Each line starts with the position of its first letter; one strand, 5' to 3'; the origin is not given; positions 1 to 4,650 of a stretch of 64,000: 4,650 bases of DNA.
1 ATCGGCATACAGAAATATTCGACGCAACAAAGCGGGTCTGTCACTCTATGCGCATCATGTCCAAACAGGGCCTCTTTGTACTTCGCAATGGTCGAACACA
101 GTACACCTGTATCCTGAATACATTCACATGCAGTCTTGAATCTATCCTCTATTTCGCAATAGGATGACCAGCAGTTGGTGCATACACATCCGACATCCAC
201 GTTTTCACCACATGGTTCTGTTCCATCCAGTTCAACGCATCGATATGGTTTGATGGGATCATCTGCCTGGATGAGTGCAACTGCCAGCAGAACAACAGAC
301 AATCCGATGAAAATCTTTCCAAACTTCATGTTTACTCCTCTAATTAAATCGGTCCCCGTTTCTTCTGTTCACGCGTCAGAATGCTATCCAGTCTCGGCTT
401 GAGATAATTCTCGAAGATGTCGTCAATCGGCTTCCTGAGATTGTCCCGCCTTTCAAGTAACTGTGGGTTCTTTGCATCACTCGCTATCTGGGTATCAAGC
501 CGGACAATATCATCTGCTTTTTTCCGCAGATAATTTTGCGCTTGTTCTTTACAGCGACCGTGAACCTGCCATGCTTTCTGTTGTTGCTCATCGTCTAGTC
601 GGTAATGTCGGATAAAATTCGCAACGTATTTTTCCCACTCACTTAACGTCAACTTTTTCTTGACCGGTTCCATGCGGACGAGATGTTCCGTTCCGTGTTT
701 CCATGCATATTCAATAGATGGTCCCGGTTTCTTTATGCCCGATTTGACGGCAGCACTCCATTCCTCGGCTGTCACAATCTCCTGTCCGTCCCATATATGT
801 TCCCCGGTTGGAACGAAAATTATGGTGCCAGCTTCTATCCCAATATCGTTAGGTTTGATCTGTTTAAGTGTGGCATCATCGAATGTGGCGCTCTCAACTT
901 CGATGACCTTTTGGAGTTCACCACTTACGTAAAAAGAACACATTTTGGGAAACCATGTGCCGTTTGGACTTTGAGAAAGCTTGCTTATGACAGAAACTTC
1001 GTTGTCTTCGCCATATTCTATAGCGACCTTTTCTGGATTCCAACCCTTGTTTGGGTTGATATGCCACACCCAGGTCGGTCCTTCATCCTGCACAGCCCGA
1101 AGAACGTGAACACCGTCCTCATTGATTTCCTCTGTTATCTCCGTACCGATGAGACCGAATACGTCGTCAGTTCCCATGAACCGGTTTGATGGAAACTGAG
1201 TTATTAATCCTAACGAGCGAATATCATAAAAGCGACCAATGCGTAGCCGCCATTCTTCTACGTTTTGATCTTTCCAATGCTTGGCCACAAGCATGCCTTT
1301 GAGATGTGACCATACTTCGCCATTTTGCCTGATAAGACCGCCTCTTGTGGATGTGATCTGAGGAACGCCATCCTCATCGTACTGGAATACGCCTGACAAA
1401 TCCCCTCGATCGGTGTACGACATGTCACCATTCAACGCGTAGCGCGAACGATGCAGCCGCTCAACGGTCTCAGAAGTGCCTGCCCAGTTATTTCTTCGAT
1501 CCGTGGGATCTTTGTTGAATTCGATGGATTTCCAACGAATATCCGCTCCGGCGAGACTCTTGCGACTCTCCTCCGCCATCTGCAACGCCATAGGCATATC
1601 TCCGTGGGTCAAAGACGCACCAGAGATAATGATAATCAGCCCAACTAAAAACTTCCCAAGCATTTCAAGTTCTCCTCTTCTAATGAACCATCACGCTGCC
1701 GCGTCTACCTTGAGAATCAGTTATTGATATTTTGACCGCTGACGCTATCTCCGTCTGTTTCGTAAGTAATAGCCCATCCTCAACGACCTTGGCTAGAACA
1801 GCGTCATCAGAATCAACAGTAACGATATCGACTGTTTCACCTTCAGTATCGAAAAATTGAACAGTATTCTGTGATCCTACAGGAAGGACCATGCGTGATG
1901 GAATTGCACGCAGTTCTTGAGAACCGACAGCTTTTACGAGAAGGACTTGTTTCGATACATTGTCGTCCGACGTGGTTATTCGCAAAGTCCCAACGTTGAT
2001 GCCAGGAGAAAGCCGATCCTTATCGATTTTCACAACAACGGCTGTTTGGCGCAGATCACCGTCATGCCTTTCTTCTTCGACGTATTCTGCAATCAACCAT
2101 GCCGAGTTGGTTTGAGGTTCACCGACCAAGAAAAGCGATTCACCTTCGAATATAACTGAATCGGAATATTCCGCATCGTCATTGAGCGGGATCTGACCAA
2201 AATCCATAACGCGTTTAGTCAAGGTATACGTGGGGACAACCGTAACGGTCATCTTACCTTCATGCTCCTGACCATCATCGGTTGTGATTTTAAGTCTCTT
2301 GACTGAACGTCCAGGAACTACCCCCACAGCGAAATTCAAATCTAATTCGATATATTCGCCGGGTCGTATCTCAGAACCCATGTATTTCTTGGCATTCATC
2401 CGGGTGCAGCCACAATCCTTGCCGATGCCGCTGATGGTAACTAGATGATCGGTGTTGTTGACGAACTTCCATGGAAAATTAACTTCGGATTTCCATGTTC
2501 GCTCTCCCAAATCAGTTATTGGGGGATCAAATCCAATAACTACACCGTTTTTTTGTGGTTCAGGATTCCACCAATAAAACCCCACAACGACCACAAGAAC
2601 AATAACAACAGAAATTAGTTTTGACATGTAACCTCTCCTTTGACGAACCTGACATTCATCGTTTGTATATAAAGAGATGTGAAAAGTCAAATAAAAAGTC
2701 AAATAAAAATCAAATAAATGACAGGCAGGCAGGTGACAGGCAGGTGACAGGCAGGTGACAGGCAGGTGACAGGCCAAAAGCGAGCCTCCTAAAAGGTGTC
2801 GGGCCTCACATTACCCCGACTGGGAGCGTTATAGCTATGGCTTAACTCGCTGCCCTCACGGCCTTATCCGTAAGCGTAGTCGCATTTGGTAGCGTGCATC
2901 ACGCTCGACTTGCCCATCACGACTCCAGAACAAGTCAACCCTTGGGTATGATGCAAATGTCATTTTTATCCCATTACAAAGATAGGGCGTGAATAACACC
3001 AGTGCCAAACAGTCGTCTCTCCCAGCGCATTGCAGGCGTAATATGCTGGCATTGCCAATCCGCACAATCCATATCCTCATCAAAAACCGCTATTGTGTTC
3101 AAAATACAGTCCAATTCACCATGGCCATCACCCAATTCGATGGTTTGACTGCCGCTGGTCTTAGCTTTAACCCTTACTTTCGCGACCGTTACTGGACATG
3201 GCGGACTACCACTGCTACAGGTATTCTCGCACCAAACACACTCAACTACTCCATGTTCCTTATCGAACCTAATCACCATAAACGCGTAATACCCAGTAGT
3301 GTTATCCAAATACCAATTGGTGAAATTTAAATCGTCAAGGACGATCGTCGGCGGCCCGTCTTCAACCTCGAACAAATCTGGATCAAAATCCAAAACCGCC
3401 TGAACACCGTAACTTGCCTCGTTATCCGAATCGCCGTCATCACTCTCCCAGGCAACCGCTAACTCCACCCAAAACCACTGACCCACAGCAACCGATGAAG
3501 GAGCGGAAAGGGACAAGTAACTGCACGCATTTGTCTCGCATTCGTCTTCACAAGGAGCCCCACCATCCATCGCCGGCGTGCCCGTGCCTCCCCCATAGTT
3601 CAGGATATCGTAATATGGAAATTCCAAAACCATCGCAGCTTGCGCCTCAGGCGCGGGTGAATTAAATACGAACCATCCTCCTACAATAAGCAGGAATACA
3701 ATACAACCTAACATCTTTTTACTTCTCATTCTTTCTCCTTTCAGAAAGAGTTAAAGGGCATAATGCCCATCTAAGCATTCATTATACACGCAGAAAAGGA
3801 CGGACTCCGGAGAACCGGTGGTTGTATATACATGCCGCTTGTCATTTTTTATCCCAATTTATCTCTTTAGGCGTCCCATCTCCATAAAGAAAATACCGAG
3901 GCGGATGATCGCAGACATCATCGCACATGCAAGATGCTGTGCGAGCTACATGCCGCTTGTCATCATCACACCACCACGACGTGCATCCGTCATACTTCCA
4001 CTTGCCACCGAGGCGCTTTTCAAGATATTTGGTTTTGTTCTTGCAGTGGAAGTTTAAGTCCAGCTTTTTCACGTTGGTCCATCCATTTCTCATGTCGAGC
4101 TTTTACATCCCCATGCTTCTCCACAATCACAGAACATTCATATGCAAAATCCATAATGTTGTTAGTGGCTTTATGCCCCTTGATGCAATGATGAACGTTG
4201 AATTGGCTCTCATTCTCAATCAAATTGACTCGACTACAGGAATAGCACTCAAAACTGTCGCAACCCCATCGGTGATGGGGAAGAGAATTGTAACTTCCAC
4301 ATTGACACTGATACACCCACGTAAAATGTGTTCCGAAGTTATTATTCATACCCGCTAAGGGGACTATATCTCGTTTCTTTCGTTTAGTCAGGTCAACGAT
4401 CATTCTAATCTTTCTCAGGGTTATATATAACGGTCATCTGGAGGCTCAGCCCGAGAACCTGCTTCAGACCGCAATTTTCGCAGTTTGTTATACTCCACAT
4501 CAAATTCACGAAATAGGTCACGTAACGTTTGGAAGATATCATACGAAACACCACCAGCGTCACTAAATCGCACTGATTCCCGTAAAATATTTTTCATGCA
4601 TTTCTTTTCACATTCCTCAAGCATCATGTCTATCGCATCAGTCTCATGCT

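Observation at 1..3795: Left-end cluster of three genes for proteins with an N-terminal signal peptide or membrane anchor, with iteron-like repeats and a palindromic operator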

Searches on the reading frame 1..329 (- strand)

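Call 4: search_protein_families(library=pfam, proteins=[window:1-329:-], max_evalue=1)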
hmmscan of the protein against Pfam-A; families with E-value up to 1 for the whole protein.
window:1-329:- (109 aa): 0 families

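Call 9: search_protein_families(library=phrogs, proteins=[window:1-329:-], max_evalue=0.1)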
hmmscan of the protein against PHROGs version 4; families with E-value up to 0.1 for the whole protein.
window:1-329:- (109 aa): 1 family
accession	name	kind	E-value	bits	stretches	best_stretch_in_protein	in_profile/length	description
phrog_11462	-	unknown function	0.055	14.5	1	6-77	16-90/92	-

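Call 10: search_protein_families(library=ncbifam, proteins=[window:1-329:-], max_evalue=0.1)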
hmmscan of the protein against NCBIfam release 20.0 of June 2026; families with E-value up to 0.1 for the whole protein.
window:1-329:- (109 aa): 0 families

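Call 103: search_protein_families(library=padloc, proteins=[window:1-329:-], max_evalue=0.01)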
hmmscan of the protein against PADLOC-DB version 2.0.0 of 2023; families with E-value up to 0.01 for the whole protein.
window:1-329:- (109 aa): 0 families
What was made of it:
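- No PADLOC or PHROG match (calls 9, 103).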

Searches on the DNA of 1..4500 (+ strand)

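Call 11: search_dna_similar(query=window:1-4500:+, collection=phages, mode=distant)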
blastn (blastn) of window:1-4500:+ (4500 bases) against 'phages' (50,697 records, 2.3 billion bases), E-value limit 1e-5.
No match.

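Call 19: search_rna_families(source=window, start=2550, end=3900, threshold=evalue, max_evalue=10)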
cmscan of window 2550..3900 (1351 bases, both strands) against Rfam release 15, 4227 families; matches with E-value up to 10: 2.
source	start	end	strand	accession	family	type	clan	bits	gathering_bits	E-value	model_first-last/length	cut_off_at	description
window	2648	2725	-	RF03621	MIR4245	Gene; miRNA;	-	19.2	74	2.6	24-103/128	no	MIR4245 microRNA precursor family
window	3716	3771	+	RF02753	ES173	Gene; sRNA;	-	18.6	90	1.5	1-64/64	no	ES173 sRNA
